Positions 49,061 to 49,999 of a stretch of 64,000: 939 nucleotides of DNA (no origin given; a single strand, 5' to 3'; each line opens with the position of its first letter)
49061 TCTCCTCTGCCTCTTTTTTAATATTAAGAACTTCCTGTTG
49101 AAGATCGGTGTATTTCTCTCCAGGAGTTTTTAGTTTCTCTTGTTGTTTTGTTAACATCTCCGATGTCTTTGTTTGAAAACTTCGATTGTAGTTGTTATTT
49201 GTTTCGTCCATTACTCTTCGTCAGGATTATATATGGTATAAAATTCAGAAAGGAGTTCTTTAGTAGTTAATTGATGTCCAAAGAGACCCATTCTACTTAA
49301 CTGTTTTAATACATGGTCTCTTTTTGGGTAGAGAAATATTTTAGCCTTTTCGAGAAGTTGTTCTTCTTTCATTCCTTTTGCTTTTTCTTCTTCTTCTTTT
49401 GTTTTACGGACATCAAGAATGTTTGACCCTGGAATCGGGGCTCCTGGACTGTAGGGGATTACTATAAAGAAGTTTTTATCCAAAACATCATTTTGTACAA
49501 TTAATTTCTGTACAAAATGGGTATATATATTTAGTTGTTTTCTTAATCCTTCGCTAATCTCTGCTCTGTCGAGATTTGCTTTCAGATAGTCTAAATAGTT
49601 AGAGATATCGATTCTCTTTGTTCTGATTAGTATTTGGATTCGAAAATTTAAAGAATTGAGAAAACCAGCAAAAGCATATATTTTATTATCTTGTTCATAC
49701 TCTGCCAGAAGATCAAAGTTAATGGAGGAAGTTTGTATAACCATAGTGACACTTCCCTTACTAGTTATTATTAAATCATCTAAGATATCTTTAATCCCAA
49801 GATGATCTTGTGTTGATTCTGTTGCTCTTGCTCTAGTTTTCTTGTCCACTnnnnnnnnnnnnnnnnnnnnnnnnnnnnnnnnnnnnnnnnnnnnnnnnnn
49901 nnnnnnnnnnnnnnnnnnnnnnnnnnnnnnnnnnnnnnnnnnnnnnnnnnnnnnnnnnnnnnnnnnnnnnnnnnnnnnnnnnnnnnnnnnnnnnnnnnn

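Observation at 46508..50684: Compact T4SS-like module: PrgI/VirB3-like - 212 aa - VirB4-like ATPase - small basic protein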

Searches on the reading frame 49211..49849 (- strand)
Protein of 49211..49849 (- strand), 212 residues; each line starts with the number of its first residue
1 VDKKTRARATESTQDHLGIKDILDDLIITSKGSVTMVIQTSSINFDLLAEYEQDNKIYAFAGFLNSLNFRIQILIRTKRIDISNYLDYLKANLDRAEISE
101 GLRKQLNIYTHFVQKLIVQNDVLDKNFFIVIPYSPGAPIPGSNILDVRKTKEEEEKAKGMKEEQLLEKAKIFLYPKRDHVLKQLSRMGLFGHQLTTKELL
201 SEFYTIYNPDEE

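Call 3: search_protein_families(library=pfam, proteins=[window:49211-49849:-], max_evalue=0.1)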
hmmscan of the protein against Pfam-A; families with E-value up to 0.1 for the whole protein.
window:49211-49849:- (212 aa): 0 families

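Call 8: search_protein_families(library=ncbifam, proteins=[window:49211-49849:-], max_evalue=0.01)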
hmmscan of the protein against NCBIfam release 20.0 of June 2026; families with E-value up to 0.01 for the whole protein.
window:49211-49849:- (212 aa): 2 families
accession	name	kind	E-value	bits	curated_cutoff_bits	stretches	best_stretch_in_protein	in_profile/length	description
NF041427.1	TrsD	subfamily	2.4e-09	37.3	200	1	8-125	10-136/201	TrsD/TraD family conjugative transfer protein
NF045975.1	VirB4_plasma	equivalog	3.8e-08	31.5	590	1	5-131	94-233/894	Mbov_0397 family ICE element conjugal transfer ATPase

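Call 19: find_homologous_proteins(query=window:49211-49849:-)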
Query window:49211-49849:- (212 aa): 615 proteins with E <= 0.001 among 888 candidates; the best 120 are listed.
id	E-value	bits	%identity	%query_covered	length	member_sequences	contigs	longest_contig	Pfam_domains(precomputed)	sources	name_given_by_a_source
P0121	2.4e-132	457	100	100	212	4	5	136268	PF26593.2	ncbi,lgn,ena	-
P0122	1.5e-115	402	87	100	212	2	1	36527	PF26593.2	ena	-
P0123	2.1e-115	401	85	100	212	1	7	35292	PF26593.2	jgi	-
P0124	6.4e-115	400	86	100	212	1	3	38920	PF26593.2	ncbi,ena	-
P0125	6.5e-115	400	84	100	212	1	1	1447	PF26593.2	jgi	jgi:hypothetical protein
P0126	2.3e-114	398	85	100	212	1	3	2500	PF26593.2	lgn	-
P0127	2.6e-114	398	84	100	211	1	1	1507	PF26593.2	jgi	jgi:hypothetical protein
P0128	7.9e-114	396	85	100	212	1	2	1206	PF26593.2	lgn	-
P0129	1.0e-113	396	85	100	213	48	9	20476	PF26593.2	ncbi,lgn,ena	-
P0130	1.9e-113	395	85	100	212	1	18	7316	PF26593.2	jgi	jgi:hypothetical protein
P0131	1.3e-112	392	84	100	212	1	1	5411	PF26593.2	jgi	jgi:hypothetical protein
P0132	2.1e-112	392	83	100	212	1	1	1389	PF26593.2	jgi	jgi:hypothetical protein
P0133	2.9e-112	391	84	100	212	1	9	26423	PF26593.2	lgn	-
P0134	6.7e-112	390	83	100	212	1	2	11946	PF26593.2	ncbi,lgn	-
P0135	1.1e-111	389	83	100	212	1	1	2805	PF26593.2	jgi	jgi:hypothetical protein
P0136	1.6e-111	389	83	100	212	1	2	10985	PF26593.2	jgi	jgi:hypothetical protein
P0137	1.7e-111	389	83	100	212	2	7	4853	PF26593.2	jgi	jgi:hypothetical protein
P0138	7.9e-111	386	82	100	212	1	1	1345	PF26593.2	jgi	-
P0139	8.4e-111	386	82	100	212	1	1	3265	PF26593.2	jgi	jgi:hypothetical protein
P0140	1.2e-110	386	81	100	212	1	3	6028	PF26593.2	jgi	jgi:hypothetical protein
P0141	2.0e-110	385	83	100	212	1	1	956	PF26593.2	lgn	-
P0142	2.4e-110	385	83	100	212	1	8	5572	PF26593.2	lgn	-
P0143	4.4e-110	384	83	100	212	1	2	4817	PF26593.2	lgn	-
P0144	1.3e-109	382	80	100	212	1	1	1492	PF26593.2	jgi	jgi:hypothetical protein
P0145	1.2e-106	373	80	100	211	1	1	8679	PF26593.2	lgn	-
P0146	2.8e-106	372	80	100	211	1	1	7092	PF26593.2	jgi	jgi:hypothetical protein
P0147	6.1e-105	367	81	100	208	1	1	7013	PF26593.2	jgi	-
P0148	9.5e-105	367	78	100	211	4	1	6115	PF26593.2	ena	-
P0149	1.2e-104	366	78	100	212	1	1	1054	PF26593.2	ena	-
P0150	1.2e-103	363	79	100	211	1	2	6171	PF26593.2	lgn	-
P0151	2.1e-103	362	79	100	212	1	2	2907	PF26593.2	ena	-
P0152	2.8e-103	362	78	100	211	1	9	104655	PF26593.2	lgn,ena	-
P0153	4.0e-103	361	77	100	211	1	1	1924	PF26593.2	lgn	-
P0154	4.3e-103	361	78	100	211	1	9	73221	PF26593.2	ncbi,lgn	-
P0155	6.7e-103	361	77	100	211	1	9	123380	PF26593.2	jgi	jgi:hypothetical protein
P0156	1.9e-102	359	77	100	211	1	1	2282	PF26593.2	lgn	-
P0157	2.7e-102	359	76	100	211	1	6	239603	PF26593.2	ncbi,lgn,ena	-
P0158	4.0e-101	355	74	100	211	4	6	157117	PF26593.2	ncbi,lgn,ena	-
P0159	4.3e-101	355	75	100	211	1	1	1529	PF26593.2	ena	-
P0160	4.7e-101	355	78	100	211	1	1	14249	PF26593.2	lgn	-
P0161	9.1e-101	354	77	100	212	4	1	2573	PF26593.2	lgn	-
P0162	1.1e-100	353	77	100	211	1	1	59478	PF26593.2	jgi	jgi:hypothetical protein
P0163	2.0e-100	352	76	100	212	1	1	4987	PF26593.2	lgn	-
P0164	2.1e-100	352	74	100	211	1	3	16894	PF26593.2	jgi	jgi:hypothetical protein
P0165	6.3e-100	351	73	100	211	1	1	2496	PF26593.2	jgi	-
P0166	7.0e-100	351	77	100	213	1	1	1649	PF26593.2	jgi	-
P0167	3.4e-99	348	75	100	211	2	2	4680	PF26593.2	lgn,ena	-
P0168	5.6e-99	348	74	100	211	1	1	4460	PF26593.2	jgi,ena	-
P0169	5.7e-99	348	73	100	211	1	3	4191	PF26593.2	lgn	-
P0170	6.1e-99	348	75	100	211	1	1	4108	PF26593.2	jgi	jgi:hypothetical protein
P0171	6.9e-99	347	77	100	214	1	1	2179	PF26593.2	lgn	-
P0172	7.8e-99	347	76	100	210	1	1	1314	PF26593.2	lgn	-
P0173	8.3e-99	347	76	100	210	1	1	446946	PF26593.2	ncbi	ncbi:MAG: hypothetical protein AB9915_01380 [Candidatus Dojkabacteria bacterium]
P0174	2.1e-98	346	76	100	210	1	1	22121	PF26593.2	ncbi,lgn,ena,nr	ncbi:hypothetical protein GYA44_00880 [Candidatus Microgenomates bacterium]|nr:hypothetical protein 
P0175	2.7e-98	346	75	100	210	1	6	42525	PF26593.2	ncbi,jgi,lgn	jgi:hypothetical protein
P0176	3.4e-98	345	71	100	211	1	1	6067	PF26593.2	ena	-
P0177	5.1e-98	345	75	100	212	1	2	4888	PF26593.2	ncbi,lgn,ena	-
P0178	5.8e-98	344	77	100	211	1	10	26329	PF26593.2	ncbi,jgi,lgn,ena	ncbi:MAG: hypothetical protein ACOX6Q_02420 [Candidatus Dojkabacteria bacterium]|jgi:hypothetical pr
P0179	1.0e-97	344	74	100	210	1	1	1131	PF26593.2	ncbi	-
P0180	1.5e-97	343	75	100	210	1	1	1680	PF26593.2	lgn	-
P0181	1.5e-97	343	72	100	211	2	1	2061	PF26593.2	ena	-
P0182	1.5e-97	343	75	100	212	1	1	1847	PF26593.2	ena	-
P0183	1.6e-97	343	74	100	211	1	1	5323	PF26593.2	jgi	jgi:hypothetical protein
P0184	2.2e-97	343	73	100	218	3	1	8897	PF26593.2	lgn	-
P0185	2.2e-97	343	75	100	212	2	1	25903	PF26593.2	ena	-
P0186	3.2e-97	342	75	100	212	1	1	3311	PF26593.2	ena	-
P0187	5.8e-97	341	72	100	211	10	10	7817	PF26593.2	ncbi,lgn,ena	-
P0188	6.2e-97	341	74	100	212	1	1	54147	PF26593.2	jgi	jgi:hypothetical protein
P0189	9.1e-97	341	75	100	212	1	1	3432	PF26593.2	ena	-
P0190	1.1e-96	340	73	100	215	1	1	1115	PF26593.2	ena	-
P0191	1.2e-96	340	72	100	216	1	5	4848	PF26593.2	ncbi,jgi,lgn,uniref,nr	ncbi:MAG: hypothetical protein XD93_0542 [candidate division WS6 bacterium 34_10]|uniref:Uncharacter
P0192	1.6e-96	340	74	100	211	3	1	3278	PF26593.2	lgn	-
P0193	2.1e-96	339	75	100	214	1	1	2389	PF26593.2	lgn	-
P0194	2.4e-96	339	74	100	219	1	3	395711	PF26593.2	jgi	jgi:hypothetical protein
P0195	2.4e-96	339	72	100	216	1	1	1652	PF26593.2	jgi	jgi:hypothetical protein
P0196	2.6e-96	339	74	100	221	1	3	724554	PF26593.2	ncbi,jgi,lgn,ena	ncbi:MAG: hypothetical protein ACOX0X_01460 [Candidatus Dojkabacteria bacterium]|jgi:hypothetical pr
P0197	3.6e-96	339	72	100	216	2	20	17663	PF26593.2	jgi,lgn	jgi:hypothetical protein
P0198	4.3e-96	338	74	100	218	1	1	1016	PF26593.2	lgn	-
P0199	9.4e-96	337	73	100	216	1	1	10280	PF26593.2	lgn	-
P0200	1.0e-95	337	73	100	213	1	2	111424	PF26593.2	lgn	-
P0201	1.2e-95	337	74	100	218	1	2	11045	PF26593.2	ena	-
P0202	1.3e-95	337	72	100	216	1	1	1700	PF26593.2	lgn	-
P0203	1.6e-95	336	76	100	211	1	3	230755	PF26593.2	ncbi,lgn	-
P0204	1.8e-95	336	71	100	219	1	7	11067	PF26593.2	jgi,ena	-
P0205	2.3e-95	336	76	100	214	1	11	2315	PF26593.2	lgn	-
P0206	2.6e-95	336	72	100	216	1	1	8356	PF26593.2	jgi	jgi:hypothetical protein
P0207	2.6e-95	336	70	100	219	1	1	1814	PF26593.2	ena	-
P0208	2.6e-95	336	74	100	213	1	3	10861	PF26593.2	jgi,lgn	jgi:hypothetical protein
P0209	2.7e-95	336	71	100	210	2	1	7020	PF26593.2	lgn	-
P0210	3.6e-95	335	71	100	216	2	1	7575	PF26593.2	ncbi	-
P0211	5.2e-95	335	70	100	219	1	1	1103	PF26593.2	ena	-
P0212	6.7e-95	334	76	100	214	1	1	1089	PF26593.2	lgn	-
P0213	7.2e-95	334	72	100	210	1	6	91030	PF26593.2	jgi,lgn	-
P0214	7.9e-95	334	73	100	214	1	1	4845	PF26593.2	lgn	-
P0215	8.5e-95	334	71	100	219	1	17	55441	PF26593.2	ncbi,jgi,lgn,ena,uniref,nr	ncbi:MAG: hypothetical protein UR61_C0003G0013 [candidate division WS6 bacterium GW2011_GWE1_34_7]|u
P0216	1.0e-94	334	71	100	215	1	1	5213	PF26593.2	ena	-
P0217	1.1e-94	334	71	100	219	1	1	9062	PF26593.2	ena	-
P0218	1.2e-94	334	70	100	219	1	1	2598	PF26593.2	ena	-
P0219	1.3e-94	334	72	100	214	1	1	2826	PF26593.2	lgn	-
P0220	1.4e-94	333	70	100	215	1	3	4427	PF26593.2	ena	-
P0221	1.5e-94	333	70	100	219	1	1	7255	PF26593.2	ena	-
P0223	1.7e-94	333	74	100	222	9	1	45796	PF26593.2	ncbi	-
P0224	2.1e-94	333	70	100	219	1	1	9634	PF26593.2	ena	-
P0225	2.2e-94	333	70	100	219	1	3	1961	PF26593.2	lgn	-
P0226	2.3e-94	333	72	100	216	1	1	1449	PF26593.2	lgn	-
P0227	2.3e-94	333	71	100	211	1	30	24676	PF26593.2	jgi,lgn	jgi:hypothetical protein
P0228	2.3e-94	333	73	100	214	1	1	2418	PF26593.2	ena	-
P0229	2.4e-94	333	73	100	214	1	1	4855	PF26593.2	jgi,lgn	-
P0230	2.5e-94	333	75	100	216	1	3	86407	PF26593.2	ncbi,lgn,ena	-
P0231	2.5e-94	333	72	100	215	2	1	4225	PF26593.2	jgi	-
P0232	2.8e-94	332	72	100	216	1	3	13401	PF26593.2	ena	-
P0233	3.0e-94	332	71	100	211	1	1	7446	PF26593.2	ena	-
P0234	3.1e-94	332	73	100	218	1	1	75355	PF26593.2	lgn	-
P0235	3.3e-94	332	71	100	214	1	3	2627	PF26593.2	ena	-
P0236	3.4e-94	332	72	100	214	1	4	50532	PF26593.2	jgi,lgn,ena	-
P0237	3.5e-94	332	72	100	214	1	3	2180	PF26593.2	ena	-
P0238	3.5e-94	332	72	100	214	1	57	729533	PF26593.2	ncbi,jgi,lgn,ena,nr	ncbi:MAG TPA: hypothetical protein PLK49_00710 [Candidatus Dojkabacteria bacterium]|jgi:hypothetical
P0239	3.6e-94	332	72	100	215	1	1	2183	PF26593.2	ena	-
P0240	4.1e-94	332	72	100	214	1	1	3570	PF26593.2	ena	-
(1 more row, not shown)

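Call 27: predict_structure(alignment_id=A2)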
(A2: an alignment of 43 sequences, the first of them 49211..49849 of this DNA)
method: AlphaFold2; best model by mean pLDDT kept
length: 212 residues; sequences in the alignment: 43
mean_pLDDT: 61.4   pTM: 0.56
mean pLDDT of the five models: 61.4, 60.9, 58.5, 57.4, 40.6
residues with pLDDT >= 90: 0; 70-90: 63; 50-70: 98; < 50: 51
segments of 3 or more residues with pLDDT < 50: 1-9, 45-53, 75-83, 119-122, 136-144, 146-148, 207-212
pLDDT, mean of each block of 10 residues (from residue 1): 46 56 78 77 51 52 57 46 54 64 60 53 57 59 47 61 81 85 74 81 54 41
secondary structure, 60 per line:
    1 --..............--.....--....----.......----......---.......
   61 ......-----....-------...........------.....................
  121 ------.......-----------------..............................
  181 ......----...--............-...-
elements in order: H3-16 E19-23 E26-29 E34-40 H45-50 H54-66 E72-75 H83-93 H100-120 E127-133 H151-186 E191-193 H196-207

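Call 28: search_solved_structures(query=A2, max_evalue=10, show_alignments=2)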
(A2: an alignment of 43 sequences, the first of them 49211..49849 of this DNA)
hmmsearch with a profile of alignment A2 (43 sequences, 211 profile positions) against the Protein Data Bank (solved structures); distinct sequences matched with E-value up to 10: 0.

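Call 48: search_protein_families(library=ncbifam, alignment_id=A2, max_evalue=0.01)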
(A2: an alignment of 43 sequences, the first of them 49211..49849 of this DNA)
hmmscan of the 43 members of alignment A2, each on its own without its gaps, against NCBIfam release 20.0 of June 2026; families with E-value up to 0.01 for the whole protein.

A. member 1, window:49211-49849:- (212 aa): 2 families
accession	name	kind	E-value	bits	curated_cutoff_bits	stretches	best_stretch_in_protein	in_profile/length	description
NF041427.1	TrsD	subfamily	2.4e-09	37.3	200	1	8-125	10-136/201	TrsD/TraD family conjugative transfer protein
NF045975.1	VirB4_plasma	equivalog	3.8e-08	31.5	590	1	5-131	94-233/894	Mbov_0397 family ICE element conjugal transfer ATPase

B. families by the number of members that match (of 43 scanned): 3 families
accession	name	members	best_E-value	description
NF041427.1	TrsD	43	2.1e-09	TrsD/TraD family conjugative transfer protein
NF045975.1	VirB4_plasma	43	1.2e-08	Mbov_0397 family ICE element conjugal transfer ATPase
TIGR00929.1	VirB4_CagE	7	6.4e-06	VirB4 family type IV secretion/conjugal transfer ATPase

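Call 58: find_encoding_contigs(protein=window:49211-49849:-, flank=1000, max_places=5)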
Protein window:49211-49849:- (212 aa): 6 contigs read that carry it; 5 places shown.
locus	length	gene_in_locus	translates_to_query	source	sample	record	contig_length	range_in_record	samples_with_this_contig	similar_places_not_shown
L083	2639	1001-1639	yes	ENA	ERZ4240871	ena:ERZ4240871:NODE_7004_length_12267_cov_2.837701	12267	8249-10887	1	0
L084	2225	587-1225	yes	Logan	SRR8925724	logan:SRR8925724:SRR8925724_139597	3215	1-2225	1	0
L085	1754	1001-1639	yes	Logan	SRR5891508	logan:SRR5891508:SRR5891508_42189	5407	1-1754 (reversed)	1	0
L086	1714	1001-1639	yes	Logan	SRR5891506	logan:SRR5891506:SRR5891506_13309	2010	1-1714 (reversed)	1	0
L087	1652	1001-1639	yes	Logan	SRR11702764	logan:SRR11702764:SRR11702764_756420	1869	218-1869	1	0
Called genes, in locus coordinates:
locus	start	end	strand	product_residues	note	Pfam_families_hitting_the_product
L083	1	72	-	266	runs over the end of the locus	-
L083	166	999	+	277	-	PF12666:PrgI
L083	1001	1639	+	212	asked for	PF26593:TraC-like (weak)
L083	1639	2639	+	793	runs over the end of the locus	?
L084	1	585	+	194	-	?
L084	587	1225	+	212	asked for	PF26593:TraC-like (weak)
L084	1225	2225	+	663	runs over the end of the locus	?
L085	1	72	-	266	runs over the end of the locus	-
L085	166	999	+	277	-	PF12666:PrgI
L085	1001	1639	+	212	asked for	PF26593:TraC-like (weak)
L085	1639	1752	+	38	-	?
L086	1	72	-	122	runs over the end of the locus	?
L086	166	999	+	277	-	PF12666:PrgI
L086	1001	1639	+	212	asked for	PF26593:TraC-like (weak)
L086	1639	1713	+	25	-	?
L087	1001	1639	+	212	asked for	PF26593:TraC-like (weak)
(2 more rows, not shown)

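Call 65: search_dna_similar(query=window:49211-49849:-, collection=plasmids, mode=protein, max_evalue=0.01, max_rows=20)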
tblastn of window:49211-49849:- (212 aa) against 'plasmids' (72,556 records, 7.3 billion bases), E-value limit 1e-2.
Records with a match: 6; places in all: 6; records where one place covers at least 80% of the query: 2.
Best place of each record, by identity: <60% 6.
By first word of the organism name: Pontibacillus 1; Priestia 1; Streptomyces 1; Subdoligranulum 1; Miltoncostaea 1; Alicyclobacillus 1.
By predicted mobility (MOB-suite, as given by PLSDB): non-mobilizable 6.
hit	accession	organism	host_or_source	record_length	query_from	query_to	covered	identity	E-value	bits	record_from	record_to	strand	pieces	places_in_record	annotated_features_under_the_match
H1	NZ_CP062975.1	Pontibacillus sp. ALD_SL1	mangrove mud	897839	32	210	84%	28.6%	6e-10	65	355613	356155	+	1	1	hypothetical protein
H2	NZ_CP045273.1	Priestia megaterium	pure culture,Paper surface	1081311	32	210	84%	28.0%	1e-6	56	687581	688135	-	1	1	none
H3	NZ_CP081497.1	Streptomyces sp. BHT-5-2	whole organism,plant soil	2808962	30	130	48%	28.7%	8e-7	56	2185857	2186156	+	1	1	none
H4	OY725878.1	Subdoligranulum variabile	-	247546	37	135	47%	28.3%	7e-4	47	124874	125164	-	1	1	record has no annotation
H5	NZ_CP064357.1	Miltoncostaea oceani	pure culture,marine sediment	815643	32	134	49%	26.7%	1e-6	56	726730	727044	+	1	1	hypothetical protein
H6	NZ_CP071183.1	Alicyclobacillus mengziensis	water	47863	30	96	32%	34.3%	8e-3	44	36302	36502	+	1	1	hypothetical protein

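Call 66: get_annotated_region(hit=H1, flank=9000)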
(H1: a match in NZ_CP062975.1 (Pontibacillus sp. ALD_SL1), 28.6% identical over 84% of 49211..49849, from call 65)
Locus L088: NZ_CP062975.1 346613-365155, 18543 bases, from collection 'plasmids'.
description: Pontibacillus sp. ALD_SL1 plasmid unnamed, complete sequence
organism: Pontibacillus sp. ALD_SL1 (NCBI taxid 2777185)
taxonomy: Bacteria; Bacillota; Bacilli; Bacillales; Bacillaceae; Pontibacillus; Pontibacillus sp. ALD SL1
host: -; source: mangrove mud; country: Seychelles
typing (MOB-suite, as given by PLSDB): non-mobilizable
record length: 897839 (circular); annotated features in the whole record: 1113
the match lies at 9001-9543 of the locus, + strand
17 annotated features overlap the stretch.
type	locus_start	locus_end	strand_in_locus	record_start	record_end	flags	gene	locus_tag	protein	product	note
CDS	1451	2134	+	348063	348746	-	-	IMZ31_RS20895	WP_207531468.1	chemotaxis protein CheW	GO:0006935 - chemotaxis [Evidence IEA]; GO:0007165 - signal transduction [Evidence IEA]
CDS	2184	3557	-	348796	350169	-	-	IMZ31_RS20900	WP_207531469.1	hypothetical protein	-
CDS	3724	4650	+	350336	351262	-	-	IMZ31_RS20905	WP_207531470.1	hypothetical protein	-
CDS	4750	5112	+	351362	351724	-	-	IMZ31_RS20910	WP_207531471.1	hypothetical protein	-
CDS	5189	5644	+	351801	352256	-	-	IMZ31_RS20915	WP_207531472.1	Mbov_0395 family pilin-like conjugal transfer protein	-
CDS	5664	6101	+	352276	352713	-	-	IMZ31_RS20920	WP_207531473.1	hypothetical protein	-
CDS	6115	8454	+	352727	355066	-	-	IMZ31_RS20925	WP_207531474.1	hypothetical protein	-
CDS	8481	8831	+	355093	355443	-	-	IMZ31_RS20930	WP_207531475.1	hypothetical protein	-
CDS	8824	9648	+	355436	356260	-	-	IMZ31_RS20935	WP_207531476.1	hypothetical protein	-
CDS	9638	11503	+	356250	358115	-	-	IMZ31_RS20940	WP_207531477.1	VirB4-like conjugal transfer ATPase, CD1110 family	-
CDS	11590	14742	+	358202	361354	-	-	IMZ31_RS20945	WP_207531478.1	peptidoglycan DD-metalloendopeptidase family protein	-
CDS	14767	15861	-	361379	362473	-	-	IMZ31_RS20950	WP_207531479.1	hypothetical protein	-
CDS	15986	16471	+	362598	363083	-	-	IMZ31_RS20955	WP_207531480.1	hypothetical protein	-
CDS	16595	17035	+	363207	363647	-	-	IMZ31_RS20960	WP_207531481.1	YaaR family protein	-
CDS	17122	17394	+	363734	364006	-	-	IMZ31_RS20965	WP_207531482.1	flagellar biosynthesis anti-sigma factor FlgM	-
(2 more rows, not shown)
